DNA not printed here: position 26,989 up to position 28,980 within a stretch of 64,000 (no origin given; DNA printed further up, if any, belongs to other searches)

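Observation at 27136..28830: Threonine-synthase-like PLP enzyme fused to a receiver domain, next to a lone REC and a second ThrC-like paralog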

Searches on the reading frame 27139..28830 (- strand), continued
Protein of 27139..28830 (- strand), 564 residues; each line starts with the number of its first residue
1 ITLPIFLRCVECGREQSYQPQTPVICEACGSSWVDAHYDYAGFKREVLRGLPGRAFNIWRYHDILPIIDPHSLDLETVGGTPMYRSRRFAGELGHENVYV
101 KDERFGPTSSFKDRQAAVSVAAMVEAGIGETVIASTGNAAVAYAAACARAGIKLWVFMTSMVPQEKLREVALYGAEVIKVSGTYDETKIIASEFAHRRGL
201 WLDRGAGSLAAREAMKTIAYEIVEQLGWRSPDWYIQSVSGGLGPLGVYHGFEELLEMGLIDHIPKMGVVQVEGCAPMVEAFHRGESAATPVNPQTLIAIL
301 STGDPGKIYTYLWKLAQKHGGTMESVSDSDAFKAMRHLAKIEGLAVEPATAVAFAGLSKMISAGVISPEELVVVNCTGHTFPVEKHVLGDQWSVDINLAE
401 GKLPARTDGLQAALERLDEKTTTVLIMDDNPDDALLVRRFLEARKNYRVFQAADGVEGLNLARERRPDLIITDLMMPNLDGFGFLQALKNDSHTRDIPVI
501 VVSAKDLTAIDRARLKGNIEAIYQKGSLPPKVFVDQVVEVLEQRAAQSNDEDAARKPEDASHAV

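Call 24: search_protein_families(library=ncbifam, proteins=[P0127, P0132, P0133, P0136, P0138, P0145, P0150, P0158], max_evalue=1e-30)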
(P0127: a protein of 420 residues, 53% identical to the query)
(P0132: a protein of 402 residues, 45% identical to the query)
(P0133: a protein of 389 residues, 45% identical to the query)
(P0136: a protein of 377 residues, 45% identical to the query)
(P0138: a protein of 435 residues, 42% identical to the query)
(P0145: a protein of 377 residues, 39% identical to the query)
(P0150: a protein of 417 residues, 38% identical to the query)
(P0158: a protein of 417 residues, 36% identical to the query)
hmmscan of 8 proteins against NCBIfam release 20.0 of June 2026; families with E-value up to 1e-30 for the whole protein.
P0127 (420 aa): 7 families
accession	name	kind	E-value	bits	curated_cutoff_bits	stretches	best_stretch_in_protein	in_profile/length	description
NF006050.0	PRK08197.1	equivalog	4.8e-91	305.5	303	1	26-402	7-381/406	threonine synthase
NF004170.0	PRK05638.1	equivalog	4.3e-63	213.4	421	1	28-402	2-355/442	threonine synthase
TIGR00260.1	thrC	equivalog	3.7e-53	180.9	167.1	1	79-401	1-334/340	threonine synthase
NF005035.0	PRK06450.1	equivalog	2.7e-43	148.1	301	1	28-379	4-318/338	threonine synthase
TIGR03844.1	cysteate_syn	equivalog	1.5e-41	142.5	324.9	1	28-403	3-380/398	cysteate synthase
NF006205.0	PRK08329.1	equivalog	3.7e-40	138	358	1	28-402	2-343/347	threonine synthase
NF004996.0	PRK06381.1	equivalog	5.2e-40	137.4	266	1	100-396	14-313/319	threonine synthase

P0132 (402 aa): 7 families
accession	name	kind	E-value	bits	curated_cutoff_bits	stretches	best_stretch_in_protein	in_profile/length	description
NF006050.0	PRK08197.1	equivalog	4.3e-71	239.8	303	1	8-385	4-381/406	threonine synthase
NF004170.0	PRK05638.1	equivalog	3.2e-52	177.6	421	1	14-385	3-355/442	threonine synthase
NF006205.0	PRK08329.1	equivalog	2.2e-43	148.6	358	1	63-385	43-343/347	threonine synthase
NF005035.0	PRK06450.1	equivalog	1e-41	142.9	301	1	13-369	4-325/338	threonine synthase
TIGR00260.1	thrC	equivalog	1.2e-37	129.9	167.1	1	63-378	1-328/340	threonine synthase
TIGR03844.1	cysteate_syn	equivalog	6.1e-37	127.3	324.9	1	14-385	4-379/398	cysteate synthase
NF004996.0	PRK06381.1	equivalog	1.1e-35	123.2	266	1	83-379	13-313/319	threonine synthase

P0133 (389 aa): 5 families
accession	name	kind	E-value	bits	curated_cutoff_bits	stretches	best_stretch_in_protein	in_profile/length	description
NF006050.0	PRK08197.1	equivalog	1.5e-68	231.4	303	1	10-383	8-383/406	threonine synthase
NF004170.0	PRK05638.1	equivalog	7.9e-66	222.4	421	1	11-384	2-358/442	threonine synthase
TIGR00260.1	thrC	equivalog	1.6e-39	136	167.1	1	59-384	1-338/340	threonine synthase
NF006205.0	PRK08329.1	equivalog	2.6e-36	125.3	358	1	11-382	2-344/347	threonine synthase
NF004996.0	PRK06381.1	equivalog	9.1e-31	107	266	0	81-379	15-316/319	threonine synthase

P0136 (377 aa): 6 families
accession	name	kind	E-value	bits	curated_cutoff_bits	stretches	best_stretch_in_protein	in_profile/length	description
NF006050.0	PRK08197.1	equivalog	1.1e-72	245.1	303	1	7-374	9-380/406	threonine synthase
NF004170.0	PRK05638.1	equivalog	5.2e-59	199.9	421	1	7-374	2-353/442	threonine synthase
NF005035.0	PRK06450.1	equivalog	1e-44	152.8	301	1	7-359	4-324/338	threonine synthase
TIGR00260.1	thrC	equivalog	2.1e-44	152.1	167.1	1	54-372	1-331/340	threonine synthase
NF006205.0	PRK08329.1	equivalog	1.3e-43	149.4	358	1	7-377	2-344/347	threonine synthase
NF004996.0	PRK06381.1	equivalog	4.1e-39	134.5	266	1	75-370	14-313/319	threonine synthase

P0138 (435 aa): 7 families
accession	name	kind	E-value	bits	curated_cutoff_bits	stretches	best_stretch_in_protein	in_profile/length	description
NF006050.0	PRK08197.1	equivalog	4.5e-89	299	303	1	28-407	8-388/406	threonine synthase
NF004170.0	PRK05638.1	equivalog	1.9e-59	201.4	421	1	29-403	2-358/442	threonine synthase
TIGR00260.1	thrC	equivalog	9.3e-58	196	167.1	1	79-405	1-340/340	threonine synthase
NF005035.0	PRK06450.1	equivalog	7.7e-47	159.8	301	1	46-402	20-336/338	threonine synthase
NF004996.0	PRK06381.1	equivalog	1.6e-39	135.8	266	1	100-399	14-317/319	threonine synthase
TIGR03844.1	cysteate_syn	equivalog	1.4e-38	132.7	324.9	1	27-402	1-381/398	cysteate synthase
NF006205.0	PRK08329.1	equivalog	6.1e-38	130.7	358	1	78-402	42-345/347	threonine synthase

P0145 (377 aa): 6 families
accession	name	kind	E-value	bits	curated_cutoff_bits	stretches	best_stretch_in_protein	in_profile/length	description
NF006050.0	PRK08197.1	equivalog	2.5e-79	267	303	1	5-376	8-379/406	threonine synthase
NF004170.0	PRK05638.1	equivalog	6.8e-48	163.3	421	1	7-376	3-353/442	threonine synthase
TIGR00260.1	thrC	equivalog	8.2e-48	163.3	167.1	1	57-376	2-333/340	threonine synthase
NF006205.0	PRK08329.1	equivalog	2.2e-38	132.1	358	1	56-372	43-337/347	threonine synthase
NF004996.0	PRK06381.1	equivalog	7.2e-34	117.2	266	1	77-377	14-317/319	threonine synthase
NF005035.0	PRK06450.1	equivalog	2e-33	115.6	301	1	5-360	3-323/338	threonine synthase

P0150 (417 aa): 7 families
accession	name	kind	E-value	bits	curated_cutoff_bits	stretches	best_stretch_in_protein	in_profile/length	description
NF006050.0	PRK08197.1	equivalog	1.6e-107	359.8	303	1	6-388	6-388/406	threonine synthase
TIGR00260.1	thrC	equivalog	2e-77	260.7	167.1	1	59-384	1-338/340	threonine synthase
NF004170.0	PRK05638.1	equivalog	4.1e-71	239.8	421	1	9-385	2-359/442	threonine synthase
NF005035.0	PRK06450.1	equivalog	2.5e-64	217.3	301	1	9-384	4-337/338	threonine synthase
NF006205.0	PRK08329.1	equivalog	1.1e-54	185.8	358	1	9-384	2-346/347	threonine synthase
NF004996.0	PRK06381.1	equivalog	5.3e-49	166.9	266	1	80-379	14-316/319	threonine synthase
TIGR03844.1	cysteate_syn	equivalog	5.9e-44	150.4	324.9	1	9-391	3-389/398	cysteate synthase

P0158 (417 aa): 6 families
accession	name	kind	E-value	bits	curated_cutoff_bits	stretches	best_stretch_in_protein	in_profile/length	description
NF006050.0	PRK08197.1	equivalog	2.6e-104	349.2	303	1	8-389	10-388/406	threonine synthase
NF004170.0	PRK05638.1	equivalog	2.6e-78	263.5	421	1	8-388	3-361/442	threonine synthase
TIGR00260.1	thrC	equivalog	1.4e-71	241.4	167.1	1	57-386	2-339/340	threonine synthase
NF005035.0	PRK06450.1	equivalog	7.6e-55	186.1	301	1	7-384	4-336/338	threonine synthase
NF004996.0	PRK06381.1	equivalog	2e-48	165.1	266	1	77-380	14-316/319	threonine synthase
NF006205.0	PRK08329.1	equivalog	1.3e-47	162.5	358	1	8-385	3-346/347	threonine synthase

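Call 27: find_related_loci(query=A2, collection=genome_contigs, flank=10000)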
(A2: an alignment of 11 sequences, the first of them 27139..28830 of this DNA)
Query A2 (564 aa) in genome_contigs; peptide patterns used: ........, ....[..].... (x = any residue, [..] = any of these).
600 stretches matched a pattern (row limit reached: there are more); 550 encode a relative of the query (tblastn E <= 1e-3); the best 80 are kept; 80 distinct loci.
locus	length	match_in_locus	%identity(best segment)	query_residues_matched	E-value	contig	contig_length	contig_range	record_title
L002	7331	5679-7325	81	1-549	0e+0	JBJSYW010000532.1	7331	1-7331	MAG: Chloroflexota bacterium isolate samp_4434_semibin_103 samp_4434_1783297, whole genome shotgun sequence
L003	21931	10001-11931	70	1-541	0e+0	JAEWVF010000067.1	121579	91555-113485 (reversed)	MAG: Chloroflexota bacterium isolate OH_SDB_50 k127_1108349, whole genome shotgun sequence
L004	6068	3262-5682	68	1-554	0e+0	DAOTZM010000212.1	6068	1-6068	MAG TPA_asm: Anaerolineales bacterium isolate H51_515 k117_162508, whole genome shotgun sequence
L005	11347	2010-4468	67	4-552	0e+0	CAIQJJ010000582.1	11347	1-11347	MAG: uncultured Anaerolineales bacterium isolate LaPlata-a_bin-2312 genome assembly, contig: bin-2312:582/927, whole gen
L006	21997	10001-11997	68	1-547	0e+0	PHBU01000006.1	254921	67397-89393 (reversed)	MAG: Chloroflexi bacterium HGW-Chloroflexi-6 bjp_ig2157_scaffold_11, whole genome shotgun sequence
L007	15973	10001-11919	69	4-549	0e+0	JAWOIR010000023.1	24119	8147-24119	MAG: Anaerolineales bacterium isolate CWP5-2.bin.57 k191_3264873, whole genome shotgun sequence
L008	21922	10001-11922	70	1-551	0e+0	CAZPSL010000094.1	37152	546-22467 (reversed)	MAG TPA_asm: uncultured Anaerolineales bacterium isolate binchicken_co219_421 genome assembly, contig: k141_1233901, who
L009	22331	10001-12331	68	1-554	0e+0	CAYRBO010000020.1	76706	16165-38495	MAG TPA_asm: uncultured Anaerolinea sp. isolate binchicken_co135_89 genome assembly, contig: NODE_756_length_76706_cov_9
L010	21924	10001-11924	69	1-544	0e+0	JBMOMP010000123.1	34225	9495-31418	MAG: Chloroflexota bacterium isolate Betzabe_MAG053 MAG053_123, whole genome shotgun sequence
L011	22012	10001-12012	68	1-558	0e+0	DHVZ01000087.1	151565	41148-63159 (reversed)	MAG TPA_asm: Anaerolineales bacterium UBA5195 UBA5195_contig_5266, whole genome shotgun sequence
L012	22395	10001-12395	68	1-543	0e+0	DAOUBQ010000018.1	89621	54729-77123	MAG TPA_asm: Anaerolineales bacterium isolate H71_739 k91_17977, whole genome shotgun sequence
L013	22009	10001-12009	68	1-551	0e+0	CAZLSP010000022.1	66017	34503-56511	MAG TPA_asm: uncultured Anaerolinea sp. isolate binchicken_co197_447 genome assembly, contig: NODE_397_length_66017_cov_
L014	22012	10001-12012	67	1-552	0e+0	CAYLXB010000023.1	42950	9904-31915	MAG TPA_asm: uncultured Anaerolineaceae bacterium isolate SRP278314_co1_233 genome assembly, contig: NODE_1127_length_42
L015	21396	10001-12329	68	1-556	0e+0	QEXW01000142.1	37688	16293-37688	MAG: Anaerolineae bacterium isolate Nak57 k99_390698, whole genome shotgun sequence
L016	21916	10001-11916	69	4-544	0e+0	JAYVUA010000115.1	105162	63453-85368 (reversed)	MAG: Anaerolineales bacterium isolate GL74_UP_metabat_203 GL74_UP_metabat_203_114, whole genome shotgun sequence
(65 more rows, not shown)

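Call 39: find_encoding_contigs(protein=P0127, flank=8000, max_places=3)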
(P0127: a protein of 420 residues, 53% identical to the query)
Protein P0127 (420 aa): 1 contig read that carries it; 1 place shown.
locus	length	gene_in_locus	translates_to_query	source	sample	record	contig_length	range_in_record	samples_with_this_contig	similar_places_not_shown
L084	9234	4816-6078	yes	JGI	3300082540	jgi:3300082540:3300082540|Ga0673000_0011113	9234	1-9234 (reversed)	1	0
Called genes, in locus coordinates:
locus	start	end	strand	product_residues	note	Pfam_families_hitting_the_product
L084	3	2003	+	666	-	?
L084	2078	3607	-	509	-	PF00270:DEAD, PF04851:ResIII, PF18766:SWI2_SNF2 (weak), PF00271:Helicase_C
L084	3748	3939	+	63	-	-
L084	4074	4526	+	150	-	PF00814:TsaD (weak)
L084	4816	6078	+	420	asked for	PF00291:PALP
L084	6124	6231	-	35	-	-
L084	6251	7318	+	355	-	PF01207:Dus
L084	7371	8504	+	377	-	PF06835:LptC, PF03968:LptD_N (faint)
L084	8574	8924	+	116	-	PF01250:Ribosomal_S6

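Call 40: predict_structure(alignment_id=A3)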
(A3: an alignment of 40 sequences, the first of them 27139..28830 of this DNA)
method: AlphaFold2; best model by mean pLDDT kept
length: 564 residues; sequences in the alignment: 40
mean_pLDDT: 75.5   pTM: 0.65
mean pLDDT of the five models: 75.5, 73.4, 72.4, 69.2, 61.1
residues with pLDDT >= 90: 85; 70-90: 333; 50-70: 80; < 50: 66
segments of 3 or more residues with pLDDT < 50: 106-108, 298-301, 380-420, 548-564
pLDDT, mean of each block of 10 residues (from residue 1): 81 86 80 84 74 52 68 58 82 89 60 79 85 78 81 83 69 81 72 84 74 83 88 84 81 90 94 84 87 62 70 90 90 83 70 92 94 79 33 34 38 39 84 79 77 89 85 87 89 86 81 79 79 78 57 33 29
secondary structure, 60 per line:
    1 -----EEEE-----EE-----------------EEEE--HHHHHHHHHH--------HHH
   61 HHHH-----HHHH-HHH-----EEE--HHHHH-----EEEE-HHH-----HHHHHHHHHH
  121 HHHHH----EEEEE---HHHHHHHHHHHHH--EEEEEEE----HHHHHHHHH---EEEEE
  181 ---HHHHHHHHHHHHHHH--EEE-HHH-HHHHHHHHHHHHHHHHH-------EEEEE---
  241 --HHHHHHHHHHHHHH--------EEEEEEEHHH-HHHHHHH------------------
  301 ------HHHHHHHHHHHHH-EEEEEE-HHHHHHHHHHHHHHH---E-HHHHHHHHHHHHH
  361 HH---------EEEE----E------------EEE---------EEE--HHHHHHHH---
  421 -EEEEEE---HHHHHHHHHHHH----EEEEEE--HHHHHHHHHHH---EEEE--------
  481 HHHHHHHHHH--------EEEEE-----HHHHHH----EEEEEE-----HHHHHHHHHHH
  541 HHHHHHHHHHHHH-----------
elements in order: E6-9 E34-37 H40-49 H58-64 H70-73 E83-85 H88-92 E98-101 H111-125 E130-134 H138-150 E153-159 H164-172 E176-180 H184-198 E201-203 H209-225 E233-237 H243-256 E265-271 H276-282 H307-319 E321-326 H328-342 H348-362 E372-375 E393-395 E405-407 H410-417 E422-427 H431-442 E447-452 H455-465 E469-472 H481-490 E499-503 H509-514 E519-524 H530-553

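Call 48: fold_search(model_id=the predicted structure, library=pdb)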
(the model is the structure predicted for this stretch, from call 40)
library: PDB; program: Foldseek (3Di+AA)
matches with E <= 10: 1953; with E <= 0.001: 1029
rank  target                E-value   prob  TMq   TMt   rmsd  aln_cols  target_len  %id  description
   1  2d1f_A                3.2e-25  1.00  0.50  0.79  11.4       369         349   28  Structure of Mycobacterium tuberculosis threonine synthase (released 2006-09-05)
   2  6nmx_A                5.5e-24  1.00  0.51  0.80   9.1       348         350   30  Threonine synthase from Bacillus subtilis ATCC 6633 with PLP and APPA (released 2019-03-13)
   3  3aey_B                7.3e-24  1.00  0.50  0.79  10.7       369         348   28  Apo form of threonine synthase from Thermus thermophilus HB8 (released 2010-11-17)
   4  6cgq_A                9.3e-24  1.00  0.50  0.81  10.4       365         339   29  Threonine synthase from Bacillus subtilis ATCC 6633 with PLP and PLP-Ala (released 2019-02-27)
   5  6cgq_B                1.3e-23  1.00  0.51  0.81   9.9       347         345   30  Threonine synthase from Bacillus subtilis ATCC 6633 with PLP and PLP-Ala (released 2019-02-27)
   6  2zsj_A                1.4e-23  1.00  0.51  0.79  10.0       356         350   30  Crystal structure of threonine synthase from Aquifex aeolicus VF5 (released 2008-10-21)
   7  2zsj_D                1.5e-23  1.00  0.50  0.79   9.3       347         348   30  Crystal structure of threonine synthase from Aquifex aeolicus VF5 (released 2008-10-21)
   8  6nmx_D                1.8e-23  1.00  0.51  0.81  10.2       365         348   29  Threonine synthase from Bacillus subtilis ATCC 6633 with PLP and APPA (released 2019-03-13)
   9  6nmx_B                1.9e-23  1.00  0.51  0.80   9.1       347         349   30  Threonine synthase from Bacillus subtilis ATCC 6633 with PLP and APPA (released 2019-03-13)
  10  1uin_B                3.0e-23  1.00  0.50  0.79   9.0       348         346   30  Crystal Structure of Threonine Synthase from Thermus Thermophilus HB8, Trigonal Crystal Form (released 2003-11-18)
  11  1uin_A                3.5e-23  1.00  0.50  0.78   9.2       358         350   30  Crystal Structure of Threonine Synthase from Thermus Thermophilus HB8, Trigonal Crystal Form (released 2003-11-18)
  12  1uim_A                4.2e-23  1.00  0.51  0.79  11.9       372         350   29  Crystal Structure of Threonine Synthase from Thermus Thermophilus HB8, Orthorhombic Crystal Form (released 2003-11-18)
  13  2c2b_A                1.6e-22  1.00  0.57  0.72  11.2       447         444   23  Crystallographic structure of Arabidopsis thaliana Threonine synthase complexed with pyridoxal phosphate and S-adenosy (released 2005-11-28)
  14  1v7c_A                4.6e-22  1.00  0.51  0.79  10.8       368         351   29  Crystal structure of threonine synthase from thermus thermophilus hb8 in complex with a substrate analogue (released 2003-12-30)
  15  9k3c                  5.4e-22  1.00  0.57  0.73   3.5       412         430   24  Crystal Structure of CapA2 from Alistipes finegoldii in complex with PLP cofactor (released 2025-10-22)
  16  2c2b_C                7.7e-22  1.00  0.58  0.73  11.2       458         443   23  Crystallographic structure of Arabidopsis thaliana Threonine synthase complexed with pyridoxal phosphate and S-adenosy (released 2005-11-28)
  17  2c2b_E                6.6e-21  1.00  0.54  0.69  11.9       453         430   23  Crystallographic structure of Arabidopsis thaliana Threonine synthase complexed with pyridoxal phosphate and S-adenosy (released 2005-11-28)
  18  2c2b_B                3.6e-20  1.00  0.54  0.69  11.9       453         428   23  Crystallographic structure of Arabidopsis thaliana Threonine synthase complexed with pyridoxal phosphate and S-adenosy (released 2005-11-28)
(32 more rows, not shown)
